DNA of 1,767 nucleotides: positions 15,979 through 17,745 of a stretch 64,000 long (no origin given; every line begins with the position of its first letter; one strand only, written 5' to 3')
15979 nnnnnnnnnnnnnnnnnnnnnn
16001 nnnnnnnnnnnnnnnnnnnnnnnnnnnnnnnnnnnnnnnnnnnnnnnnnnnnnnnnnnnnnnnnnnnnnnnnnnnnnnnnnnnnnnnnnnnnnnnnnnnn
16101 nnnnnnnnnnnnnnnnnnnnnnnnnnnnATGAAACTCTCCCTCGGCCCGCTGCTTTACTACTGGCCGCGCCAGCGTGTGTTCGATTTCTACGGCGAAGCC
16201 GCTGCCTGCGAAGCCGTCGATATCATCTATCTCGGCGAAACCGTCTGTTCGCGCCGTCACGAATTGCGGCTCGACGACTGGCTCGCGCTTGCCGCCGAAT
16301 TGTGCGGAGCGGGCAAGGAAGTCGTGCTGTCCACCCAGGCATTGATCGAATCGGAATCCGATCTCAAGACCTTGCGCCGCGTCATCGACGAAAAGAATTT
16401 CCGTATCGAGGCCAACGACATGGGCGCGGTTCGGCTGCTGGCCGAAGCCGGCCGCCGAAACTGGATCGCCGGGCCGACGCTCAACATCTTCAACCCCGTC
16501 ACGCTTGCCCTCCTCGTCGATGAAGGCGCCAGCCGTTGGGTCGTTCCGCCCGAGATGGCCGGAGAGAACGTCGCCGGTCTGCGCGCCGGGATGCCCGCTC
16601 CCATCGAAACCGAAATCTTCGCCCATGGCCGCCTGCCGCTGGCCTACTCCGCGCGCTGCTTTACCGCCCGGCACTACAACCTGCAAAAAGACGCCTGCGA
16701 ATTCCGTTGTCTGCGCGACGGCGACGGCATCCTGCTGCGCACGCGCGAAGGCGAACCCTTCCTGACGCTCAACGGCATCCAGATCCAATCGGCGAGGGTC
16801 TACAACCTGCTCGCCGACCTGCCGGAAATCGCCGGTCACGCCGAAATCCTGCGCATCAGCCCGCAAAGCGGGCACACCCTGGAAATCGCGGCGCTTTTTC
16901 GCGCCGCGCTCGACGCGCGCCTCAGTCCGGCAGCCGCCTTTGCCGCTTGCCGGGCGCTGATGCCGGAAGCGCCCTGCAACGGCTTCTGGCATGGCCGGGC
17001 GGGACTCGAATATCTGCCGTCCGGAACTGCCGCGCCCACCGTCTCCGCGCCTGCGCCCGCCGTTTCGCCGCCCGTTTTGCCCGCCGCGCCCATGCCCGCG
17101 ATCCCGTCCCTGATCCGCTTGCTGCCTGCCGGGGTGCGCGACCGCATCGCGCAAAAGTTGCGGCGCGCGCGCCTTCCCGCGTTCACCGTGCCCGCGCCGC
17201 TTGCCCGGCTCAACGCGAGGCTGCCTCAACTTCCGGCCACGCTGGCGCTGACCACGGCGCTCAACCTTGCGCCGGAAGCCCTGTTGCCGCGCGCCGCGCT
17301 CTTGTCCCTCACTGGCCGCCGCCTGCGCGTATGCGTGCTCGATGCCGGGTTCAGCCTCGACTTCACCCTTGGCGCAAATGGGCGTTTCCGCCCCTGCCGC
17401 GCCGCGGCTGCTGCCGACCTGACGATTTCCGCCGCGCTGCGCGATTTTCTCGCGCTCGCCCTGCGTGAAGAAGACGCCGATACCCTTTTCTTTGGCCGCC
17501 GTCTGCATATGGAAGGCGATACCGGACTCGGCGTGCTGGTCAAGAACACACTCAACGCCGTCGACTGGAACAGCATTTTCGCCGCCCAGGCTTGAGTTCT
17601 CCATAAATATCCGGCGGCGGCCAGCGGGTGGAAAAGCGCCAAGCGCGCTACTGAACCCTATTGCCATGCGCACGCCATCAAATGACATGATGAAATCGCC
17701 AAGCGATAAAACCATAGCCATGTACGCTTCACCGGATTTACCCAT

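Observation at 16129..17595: UbiV carries a fused C-terminal SCP2 (UbiT-like) domain; ubiB-SSF-ubiU-ubiV locus for O2-independent ubiquinone synthesis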

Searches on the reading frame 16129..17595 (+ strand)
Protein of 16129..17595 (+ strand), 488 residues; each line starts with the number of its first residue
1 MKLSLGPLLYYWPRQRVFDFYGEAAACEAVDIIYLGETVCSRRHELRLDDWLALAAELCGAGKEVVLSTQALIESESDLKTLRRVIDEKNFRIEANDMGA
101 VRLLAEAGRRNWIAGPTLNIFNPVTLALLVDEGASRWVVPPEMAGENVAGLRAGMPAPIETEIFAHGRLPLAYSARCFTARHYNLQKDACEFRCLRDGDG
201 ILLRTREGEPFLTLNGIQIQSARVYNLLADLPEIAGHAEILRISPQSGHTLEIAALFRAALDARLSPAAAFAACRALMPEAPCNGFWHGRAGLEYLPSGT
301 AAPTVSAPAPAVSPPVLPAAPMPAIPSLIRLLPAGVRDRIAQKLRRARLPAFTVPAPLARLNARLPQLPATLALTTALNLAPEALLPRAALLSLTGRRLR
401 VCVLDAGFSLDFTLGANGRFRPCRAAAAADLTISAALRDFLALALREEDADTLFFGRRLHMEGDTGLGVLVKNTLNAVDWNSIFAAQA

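Call 3: search_protein_families(library=pfam, proteins=[window:16129-17595:+], max_evalue=1)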
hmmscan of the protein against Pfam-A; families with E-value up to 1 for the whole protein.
window:16129-17595:+ (488 aa): 2 families
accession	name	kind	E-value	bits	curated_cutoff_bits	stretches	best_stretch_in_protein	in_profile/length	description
PF01136.24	Peptidase_U32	-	3.7e-12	46.5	22.4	1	93-266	19-200/233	Peptidase family U32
PF02036.22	SCP2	-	3.9e-12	46.8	21.3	1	388-475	13-100/101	SCP-2 sterol transfer family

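Call 4: search_protein_families(library=ncbifam, proteins=[window:16129-17595:+], max_evalue=1)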
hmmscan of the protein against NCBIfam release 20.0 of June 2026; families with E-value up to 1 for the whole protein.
window:16129-17595:+ (488 aa): 4 families
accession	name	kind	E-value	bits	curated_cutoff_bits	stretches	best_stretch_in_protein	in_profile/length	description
NF011991.0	PRK15447.1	equivalog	7.2e-114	380.2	283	1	1-295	1-298/302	U32 family peptidase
NF047965.1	quinone_UbiV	equivalog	3.7e-112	374.6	275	1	2-294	1-292/292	ubiquinone anaerobic biosynthesis protein UbiV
NF047962.3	SCP2_dom_UbiT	equivalog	1.8e-33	115.4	46.9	1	363-481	2-119/120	ubiquinone anaerobic biosynthesis accessory factor UbiT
NF011996.0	PRK15452.1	equivalog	6.4e-06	25.2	534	1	119-189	121-189/449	prephenate-dependent tRNA uridine(34) hydroxylase TrhP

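Call 6: find_homologous_proteins(query=window:16129-17592:+, max_evalue=1e-10)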
Query window:16129-17592:+ (488 aa): 7941 proteins with E <= 1e-10 among 8000 candidates; the best 120 are listed.
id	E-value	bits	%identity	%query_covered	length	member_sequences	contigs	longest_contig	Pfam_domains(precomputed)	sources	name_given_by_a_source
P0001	0.0e+0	1078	100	100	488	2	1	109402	PF01136.26,PF02036.23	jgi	jgi:collagenase-like PrtC family protease/predicted lipid carrier protein YhbT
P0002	2.4e-242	823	78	99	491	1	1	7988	PF01136.26,PF02036.23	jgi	jgi:collagenase-like PrtC family protease/predicted lipid carrier protein YhbT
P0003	2.7e-240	816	75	99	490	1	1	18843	PF01136.26,PF02036.23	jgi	jgi:collagenase-like PrtC family protease/predicted lipid carrier protein YhbT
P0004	1.5e-233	794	75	99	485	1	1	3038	PF01136.26,PF02036.23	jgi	jgi:collagenase-like PrtC family protease/predicted lipid carrier protein YhbT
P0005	1.5e-226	771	74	98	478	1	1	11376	PF01136.26,PF02036.23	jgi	jgi:collagenase-like PrtC family protease/predicted lipid carrier protein YhbT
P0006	8.3e-224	762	72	99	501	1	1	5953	PF01136.26,PF02036.23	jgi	jgi:collagenase-like PrtC family protease/predicted lipid carrier protein YhbT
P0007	1.5e-220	751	70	99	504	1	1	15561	PF01136.26,PF02036.23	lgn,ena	-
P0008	1.2e-219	748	69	99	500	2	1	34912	PF01136.26,PF02036.23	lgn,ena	-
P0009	4.9e-219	746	69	99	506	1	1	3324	PF01136.26,PF02036.23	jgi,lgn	jgi:collagenase-like PrtC family protease/predicted lipid carrier protein YhbT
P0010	1.1e-218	745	68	99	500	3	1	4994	PF01136.26,PF02036.23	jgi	jgi:collagenase-like PrtC family protease/predicted lipid carrier protein YhbT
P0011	9.2e-218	742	69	99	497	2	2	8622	PF01136.26,PF02036.23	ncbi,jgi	-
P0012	3.6e-217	740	70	99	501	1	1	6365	PF01136.26,PF02036.23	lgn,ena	-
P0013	2.3e-216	737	68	99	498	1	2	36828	PF01136.26,PF02036.23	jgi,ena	-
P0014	1.7e-215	734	68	99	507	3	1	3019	PF01136.26,PF02036.23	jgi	jgi:collagenase-like PrtC family protease/predicted lipid carrier protein YhbT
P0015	1.8e-215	734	69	98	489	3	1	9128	PF01136.26,PF02036.23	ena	-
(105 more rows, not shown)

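Call 9: find_related_loci(query=window:16129-17592:+, collection=genome_contigs, flank=6000)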
Query window:16129-17592:+ (488 aa) in genome_contigs; peptide patterns used: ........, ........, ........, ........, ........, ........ (x = any residue, [..] = any of these).
230 stretches matched a pattern; 99 encode a relative of the query (tblastn E <= 1e-3); the best 80 are kept; 80 distinct loci.
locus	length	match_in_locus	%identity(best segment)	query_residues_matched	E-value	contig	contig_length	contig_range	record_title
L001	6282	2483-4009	87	1-484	0e+0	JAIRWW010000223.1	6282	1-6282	MAG: Azoarcus sp. isolate Gsp477_bin127 k119_5699881, whole genome shotgun sequence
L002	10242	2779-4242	84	1-485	0e+0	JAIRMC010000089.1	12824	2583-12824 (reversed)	MAG: Azoarcus sp. isolate Cc175_bin81 k119_1251683, whole genome shotgun sequence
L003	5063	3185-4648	84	1-485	0e+0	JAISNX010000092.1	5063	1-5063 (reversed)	MAG: Azoarcus sp. isolate Iy174_bin16 k119_418526, whole genome shotgun sequence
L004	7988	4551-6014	78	1-481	0e+0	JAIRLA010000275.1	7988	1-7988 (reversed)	MAG: Azoarcus sp. isolate Cc175_bin28 k119_1203865, whole genome shotgun sequence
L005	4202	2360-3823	81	1-486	0e+0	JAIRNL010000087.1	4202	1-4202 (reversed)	MAG: Azoarcus sp. isolate Cd354_bin26 k119_508875, whole genome shotgun sequence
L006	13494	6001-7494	69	1-483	0e+0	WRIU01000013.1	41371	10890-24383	MAG: Betaproteobacteria bacterium isolate Nt197P3bin56 Ga0082212_10001005, whole genome shotgun sequence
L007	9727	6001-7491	69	1-483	0e+0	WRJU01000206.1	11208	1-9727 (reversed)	MAG: Proteobacteria bacterium isolate Nt197P4bin15 JGI24705J35276_12237462, whole genome shotgun sequence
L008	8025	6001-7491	66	1-483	0e+0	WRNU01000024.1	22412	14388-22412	MAG: Betaproteobacteria bacterium isolate Th196P4bin58 JGI24702J35022_10000567, whole genome shotgun sequence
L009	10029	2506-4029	65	1-481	0e+0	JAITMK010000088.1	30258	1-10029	MAG: Azoarcus sp. isolate Pmx449_bin12 k119_255510, whole genome shotgun sequence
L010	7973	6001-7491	64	1-484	0e+0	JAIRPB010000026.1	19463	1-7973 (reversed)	MAG: Azoarcus sp. isolate Cf509_bin17 k119_999364, whole genome shotgun sequence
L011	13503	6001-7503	66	1-483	0e+0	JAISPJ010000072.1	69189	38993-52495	MAG: Azoarcus sp. isolate Jx357_bin15 k119_1747795, whole genome shotgun sequence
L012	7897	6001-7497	67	1-484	0e+0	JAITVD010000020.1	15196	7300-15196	MAG: Azoarcus sp. isolate TD116_bin18 k119_611109, whole genome shotgun sequence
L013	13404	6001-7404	68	1-483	0e+0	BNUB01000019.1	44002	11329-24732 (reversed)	Betaproteobacteria bacterium MS502-43 DNA, sequence019, whole genome shotgun sequence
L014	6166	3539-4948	65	1-485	0e+0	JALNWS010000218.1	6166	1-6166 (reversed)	MAG: Azoarcus sp. isolate SO_2016_LW2 bin 36 scaffold29305_LW138R_2016, whole genome shotgun sequence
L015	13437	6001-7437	62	1-483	0e+0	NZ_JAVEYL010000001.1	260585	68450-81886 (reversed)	MAG: Thauera sp. isolate BF4_29 NODE_60_length_260585_cov_7.800455_Biofilm4, whole genome shotgun sequence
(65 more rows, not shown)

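Call 23: search_protein_representatives(protein=window:16129-17592:+)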
Query: 488 residues. Proteins with E-value up to 0.001 (for the whole library): 2188; up to 1e-10: 995; up to 1e-30: 210. The best 150 are listed.
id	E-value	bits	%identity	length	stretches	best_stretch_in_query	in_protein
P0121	4.4e-108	378.5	49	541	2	1-299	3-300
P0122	1.0e-100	354.3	58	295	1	1-295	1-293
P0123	7.6e-96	338.2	52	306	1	1-308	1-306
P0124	5.1e-89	315.7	53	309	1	2-294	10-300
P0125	1.3e-84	301.2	51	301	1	1-295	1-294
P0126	3.2e-82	293.2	52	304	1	1-298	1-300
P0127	2.9e-80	286.8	51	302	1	1-297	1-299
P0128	3.2e-79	283.4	44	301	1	1-301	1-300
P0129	1.6e-78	281.1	51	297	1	2-296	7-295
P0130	3.0e-77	276.9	49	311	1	1-294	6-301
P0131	3.2e-77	276.8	52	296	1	1-295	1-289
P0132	2.0e-76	274.1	50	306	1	2-297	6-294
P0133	1.6e-74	267.8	56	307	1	1-220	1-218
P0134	4.5e-73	263.1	50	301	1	1-293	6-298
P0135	1.7e-72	261.2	49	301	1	2-295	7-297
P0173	7.7e-53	196.3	42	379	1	25-295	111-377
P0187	1.1e-48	182.7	41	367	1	46-350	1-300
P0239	3.9e-40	154.5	55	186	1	317-483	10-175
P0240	4.7e-40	154.2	44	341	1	112-387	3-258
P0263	2.4e-37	145.3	59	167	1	345-484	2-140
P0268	5.2e-37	144.2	32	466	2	1-296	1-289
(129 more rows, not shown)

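Call 24: search_protein_families(library=ncbifam, proteins=[P0121, P0268, P0173, P0187, P0240, P0239, P0263], max_evalue=0.001)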
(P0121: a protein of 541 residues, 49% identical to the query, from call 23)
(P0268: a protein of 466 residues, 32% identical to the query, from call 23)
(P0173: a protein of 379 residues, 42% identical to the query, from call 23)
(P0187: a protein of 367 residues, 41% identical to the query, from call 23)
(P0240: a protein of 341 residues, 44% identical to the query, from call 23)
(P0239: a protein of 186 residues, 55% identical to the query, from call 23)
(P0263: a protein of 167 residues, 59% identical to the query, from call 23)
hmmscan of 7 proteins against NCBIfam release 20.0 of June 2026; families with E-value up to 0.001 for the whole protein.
P0121 (541 aa): 3 families
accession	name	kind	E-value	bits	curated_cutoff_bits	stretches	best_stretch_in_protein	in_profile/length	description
NF011991.0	PRK15447.1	equivalog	1.2e-111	372.9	283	1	4-298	2-300/302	U32 family peptidase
NF047965.1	quinone_UbiV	equivalog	1.5e-111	372.6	275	1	4-295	1-292/292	ubiquinone anaerobic biosynthesis protein UbiV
NF047962.3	SCP2_dom_UbiT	equivalog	9.2e-37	126.1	46.9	1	399-516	2-119/120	ubiquinone anaerobic biosynthesis accessory factor UbiT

P0268 (466 aa): 4 families
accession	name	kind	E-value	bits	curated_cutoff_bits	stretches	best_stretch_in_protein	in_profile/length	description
NF047965.1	quinone_UbiV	equivalog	2.2e-70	237.5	275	1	2-286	1-291/292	ubiquinone anaerobic biosynthesis protein UbiV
NF011991.0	PRK15447.1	equivalog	6.6e-70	235.9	283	1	1-287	1-297/302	U32 family peptidase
NF047962.3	SCP2_dom_UbiT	equivalog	1.1e-09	38.6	46.9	1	347-445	16-113/120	ubiquinone anaerobic biosynthesis accessory factor UbiT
NF011996.0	PRK15452.1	equivalog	0.00034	19.6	534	1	113-173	120-181/449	prephenate-dependent tRNA uridine(34) hydroxylase TrhP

P0173 (379 aa): 3 families
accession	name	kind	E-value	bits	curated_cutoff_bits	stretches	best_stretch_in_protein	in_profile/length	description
NF011991.0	PRK15447.1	equivalog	4.4e-118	394.1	283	1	110-378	23-299/302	U32 family peptidase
NF047965.1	quinone_UbiV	equivalog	1.7e-96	323.2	275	1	110-375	22-291/292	ubiquinone anaerobic biosynthesis protein UbiV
NF011996.0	PRK15452.1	equivalog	6e-05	22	534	1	181-270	96-181/449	prephenate-dependent tRNA uridine(34) hydroxylase TrhP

P0187 (367 aa): 2 families
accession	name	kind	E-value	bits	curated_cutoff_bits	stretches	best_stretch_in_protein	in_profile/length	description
NF047965.1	quinone_UbiV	equivalog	6e-76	255.7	275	1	1-211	44-256/292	ubiquinone anaerobic biosynthesis protein UbiV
NF011991.0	PRK15447.1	equivalog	8.7e-75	251.9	283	1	1-207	45-258/302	U32 family peptidase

P0240 (341 aa): 2 families
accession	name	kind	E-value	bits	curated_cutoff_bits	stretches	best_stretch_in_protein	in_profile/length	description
NF047965.1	quinone_UbiV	equivalog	6e-60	203.2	275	1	2-173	106-278/292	ubiquinone anaerobic biosynthesis protein UbiV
NF011991.0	PRK15447.1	equivalog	4.7e-58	197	283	1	2-173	109-284/302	U32 family peptidase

P0239 (186 aa): 1 family
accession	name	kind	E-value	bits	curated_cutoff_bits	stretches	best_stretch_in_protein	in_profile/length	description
NF047962.3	SCP2_dom_UbiT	equivalog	3.4e-38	130.7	46.9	1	56-173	2-119/120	ubiquinone anaerobic biosynthesis accessory factor UbiT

P0263 (167 aa): 1 family
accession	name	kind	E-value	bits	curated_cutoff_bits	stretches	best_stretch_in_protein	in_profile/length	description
NF047962.3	SCP2_dom_UbiT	equivalog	3.9e-36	124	46.9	1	21-137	3-119/120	ubiquinone anaerobic biosynthesis accessory factor UbiT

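Call 26: list_cluster_members(proteins=[P0001, P0121, P0268, P0011, P0007])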
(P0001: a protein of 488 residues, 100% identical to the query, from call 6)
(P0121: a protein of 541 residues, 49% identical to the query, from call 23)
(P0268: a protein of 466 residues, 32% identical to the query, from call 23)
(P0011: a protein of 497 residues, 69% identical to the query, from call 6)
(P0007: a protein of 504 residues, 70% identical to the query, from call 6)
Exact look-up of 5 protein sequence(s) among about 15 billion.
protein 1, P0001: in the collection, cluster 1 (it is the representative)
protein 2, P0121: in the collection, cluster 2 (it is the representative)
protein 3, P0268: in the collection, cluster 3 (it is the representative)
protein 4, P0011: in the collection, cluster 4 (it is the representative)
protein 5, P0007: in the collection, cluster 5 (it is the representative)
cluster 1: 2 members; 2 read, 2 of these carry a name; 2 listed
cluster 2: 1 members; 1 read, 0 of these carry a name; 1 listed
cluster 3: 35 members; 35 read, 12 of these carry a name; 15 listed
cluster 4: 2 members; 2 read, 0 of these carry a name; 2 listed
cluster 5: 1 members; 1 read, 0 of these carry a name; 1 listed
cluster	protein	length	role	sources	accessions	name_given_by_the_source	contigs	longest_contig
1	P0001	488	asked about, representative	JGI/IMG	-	collagenase-like PrtC family protease/predicted lipid carrier protein YhbT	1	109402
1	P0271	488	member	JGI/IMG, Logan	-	collagenase-like PrtC family protease/predicted lipid carrier protein YhbT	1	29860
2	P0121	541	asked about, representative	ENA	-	-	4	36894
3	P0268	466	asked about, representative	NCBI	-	-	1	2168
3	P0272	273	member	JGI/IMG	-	putative sterol carrier protein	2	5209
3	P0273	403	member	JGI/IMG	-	putative sterol carrier protein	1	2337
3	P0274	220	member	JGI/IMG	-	putative sterol carrier protein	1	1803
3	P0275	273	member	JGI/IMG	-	putative sterol carrier protein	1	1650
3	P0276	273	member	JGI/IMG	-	predicted lipid carrier protein YhbT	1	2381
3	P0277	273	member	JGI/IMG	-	putative sterol carrier protein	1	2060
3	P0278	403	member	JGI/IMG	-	putative sterol carrier protein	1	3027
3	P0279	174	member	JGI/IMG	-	putative sterol carrier protein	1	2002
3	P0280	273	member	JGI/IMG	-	putative sterol carrier protein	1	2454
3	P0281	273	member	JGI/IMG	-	predicted lipid carrier protein YhbT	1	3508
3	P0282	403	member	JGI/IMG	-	putative sterol carrier protein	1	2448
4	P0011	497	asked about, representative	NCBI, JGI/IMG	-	-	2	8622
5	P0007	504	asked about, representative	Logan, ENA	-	-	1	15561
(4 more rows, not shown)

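Call 27: find_encoding_contigs(protein=P0001, flank=3000, max_places=3)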
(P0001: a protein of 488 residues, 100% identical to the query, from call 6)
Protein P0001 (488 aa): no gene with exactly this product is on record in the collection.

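Call 44: search_solved_structures(query=window:16129-17592:+, max_evalue=0.01)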
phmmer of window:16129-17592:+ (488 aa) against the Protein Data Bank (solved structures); distinct sequences matched with E-value up to 0.01: 0.

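Call 45: find_encoding_contigs(protein=P0121, flank=6000, max_places=3)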
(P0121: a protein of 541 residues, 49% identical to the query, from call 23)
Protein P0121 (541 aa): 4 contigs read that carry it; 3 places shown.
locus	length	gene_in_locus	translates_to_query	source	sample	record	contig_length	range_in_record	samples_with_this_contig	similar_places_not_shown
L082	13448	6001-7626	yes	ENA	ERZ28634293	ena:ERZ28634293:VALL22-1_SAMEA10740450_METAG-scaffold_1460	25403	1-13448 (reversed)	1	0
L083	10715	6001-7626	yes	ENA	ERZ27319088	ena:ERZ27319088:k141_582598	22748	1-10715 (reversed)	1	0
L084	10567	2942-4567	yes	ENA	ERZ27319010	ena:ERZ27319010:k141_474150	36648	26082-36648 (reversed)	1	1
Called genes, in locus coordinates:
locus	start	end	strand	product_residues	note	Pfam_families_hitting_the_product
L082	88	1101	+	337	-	PF08240:ADH_N, PF00107:ADH_zinc_N, PF13602:ADH_zinc_N_2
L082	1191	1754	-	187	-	PF01497:Peripla_BP_2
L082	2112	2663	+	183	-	-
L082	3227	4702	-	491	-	PF20695:UbiD_N, PF01977:UbiD, PF20696:UbiD_C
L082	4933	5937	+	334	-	PF01136:Peptidase_U32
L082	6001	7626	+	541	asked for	PF01136:Peptidase_U32, PF02036:SCP2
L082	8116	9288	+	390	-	PF07690:MFS_1, PF00083:Sugar_tr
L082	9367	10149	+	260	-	PF02900:LigB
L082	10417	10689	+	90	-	PF02302:PTS_IIB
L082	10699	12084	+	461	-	PF03611:EIIC-GAT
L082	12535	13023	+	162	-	PF04079:SMC_ScpB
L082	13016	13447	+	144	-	?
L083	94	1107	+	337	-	PF08240:ADH_N, PF00107:ADH_zinc_N, PF13602:ADH_zinc_N_2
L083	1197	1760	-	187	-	PF01497:Peripla_BP_2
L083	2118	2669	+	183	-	-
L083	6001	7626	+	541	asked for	PF01136:Peptidase_U32, PF02036:SCP2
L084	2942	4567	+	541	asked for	PF01136:Peptidase_U32, PF02036:SCP2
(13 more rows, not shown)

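Call 46: find_encoding_contigs(protein=P0268, flank=6000, max_places=3)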
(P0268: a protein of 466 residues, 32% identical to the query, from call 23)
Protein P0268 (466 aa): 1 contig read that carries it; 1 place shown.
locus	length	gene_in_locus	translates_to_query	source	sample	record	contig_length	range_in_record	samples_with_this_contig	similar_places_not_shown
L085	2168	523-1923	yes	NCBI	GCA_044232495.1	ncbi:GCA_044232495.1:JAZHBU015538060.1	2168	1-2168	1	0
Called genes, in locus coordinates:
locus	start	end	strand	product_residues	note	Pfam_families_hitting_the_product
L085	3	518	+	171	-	?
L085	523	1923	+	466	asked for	PF01136:Peptidase_U32, PF02036:SCP2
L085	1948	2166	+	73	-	?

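Call 47: search_protein_families(library=pfam, proteins=[L085:3-518:+, L085:1948-2166:+, L082:4933-5934:+, P0268], max_evalue=0.01)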
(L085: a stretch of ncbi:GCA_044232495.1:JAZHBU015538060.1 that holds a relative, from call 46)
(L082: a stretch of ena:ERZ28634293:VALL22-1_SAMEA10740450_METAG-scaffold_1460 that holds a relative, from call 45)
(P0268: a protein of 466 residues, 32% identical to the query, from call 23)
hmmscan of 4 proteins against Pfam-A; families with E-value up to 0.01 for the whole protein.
L085:3-518:+ (171 aa): 1 family
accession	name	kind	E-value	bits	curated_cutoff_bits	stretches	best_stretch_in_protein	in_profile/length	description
PF01136.24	Peptidase_U32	-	1.7e-24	86.8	22.4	1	1-156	87-216/233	Peptidase family U32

L085:1948-2166:+ (73 aa): 1 family
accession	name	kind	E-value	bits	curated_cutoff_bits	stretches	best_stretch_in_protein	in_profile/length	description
PF12797.12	Fer4_2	-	0.0012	19.1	24.5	1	57-72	2-17/22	4Fe-4S binding domain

L082:4933-5934:+ (334 aa): 1 family
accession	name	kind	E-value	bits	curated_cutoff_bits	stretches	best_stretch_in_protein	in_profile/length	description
PF01136.24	Peptidase_U32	-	8.5e-69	231.8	22.4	1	79-333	1-232/233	Peptidase family U32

P0268 (466 aa): 2 families
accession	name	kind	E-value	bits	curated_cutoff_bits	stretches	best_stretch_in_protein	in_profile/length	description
PF01136.24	Peptidase_U32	-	3.1e-20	72.9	22.4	1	114-284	46-231/233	Peptidase family U32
PF02036.22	SCP2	-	1.5e-09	38.5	21.3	1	359-443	14-98/101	SCP-2 sterol transfer family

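Call 50: find_homologous_proteins(query=P0121, max_evalue=1e-20)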
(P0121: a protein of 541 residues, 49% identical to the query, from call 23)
Query P0121 (541 aa): 6070 proteins with E <= 1e-20 among 8000 candidates; the best 120 are listed.
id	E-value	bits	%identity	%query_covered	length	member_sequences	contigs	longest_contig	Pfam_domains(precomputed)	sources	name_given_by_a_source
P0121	0.0e+0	1250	100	100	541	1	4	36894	PF01136.26,PF02036.23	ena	-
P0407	0.0e+0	1247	100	100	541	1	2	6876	PF01136.26,PF02036.23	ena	-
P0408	0.0e+0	1238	99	100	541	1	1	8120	PF01136.26,PF02036.23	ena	-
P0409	0.0e+0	1236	99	100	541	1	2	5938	PF01136.26,PF02036.23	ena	-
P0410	0.0e+0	1231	99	100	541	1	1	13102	PF01136.26,PF02036.23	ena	-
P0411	0.0e+0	1230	98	100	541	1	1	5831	PF01136.26,PF02036.23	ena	-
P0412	0.0e+0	1227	98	100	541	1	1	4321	PF01136.26,PF02036.23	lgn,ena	-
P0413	0.0e+0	1225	98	100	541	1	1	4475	PF01136.26,PF02036.23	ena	-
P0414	0.0e+0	1225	98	100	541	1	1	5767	PF01136.26,PF02036.23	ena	-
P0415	0.0e+0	1224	98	100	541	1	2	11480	PF01136.26,PF02036.23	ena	-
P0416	0.0e+0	1220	98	100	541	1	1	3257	PF01136.26,PF02036.23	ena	-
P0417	0.0e+0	1220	98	100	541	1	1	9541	PF01136.26,PF02036.23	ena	-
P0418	0.0e+0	1204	97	100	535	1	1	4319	PF01136.26,PF02036.23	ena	-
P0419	0.0e+0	1094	81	100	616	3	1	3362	PF01136.26,PF02036.23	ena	-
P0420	0.0e+0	1088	88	100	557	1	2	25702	PF01136.26,PF02036.23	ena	-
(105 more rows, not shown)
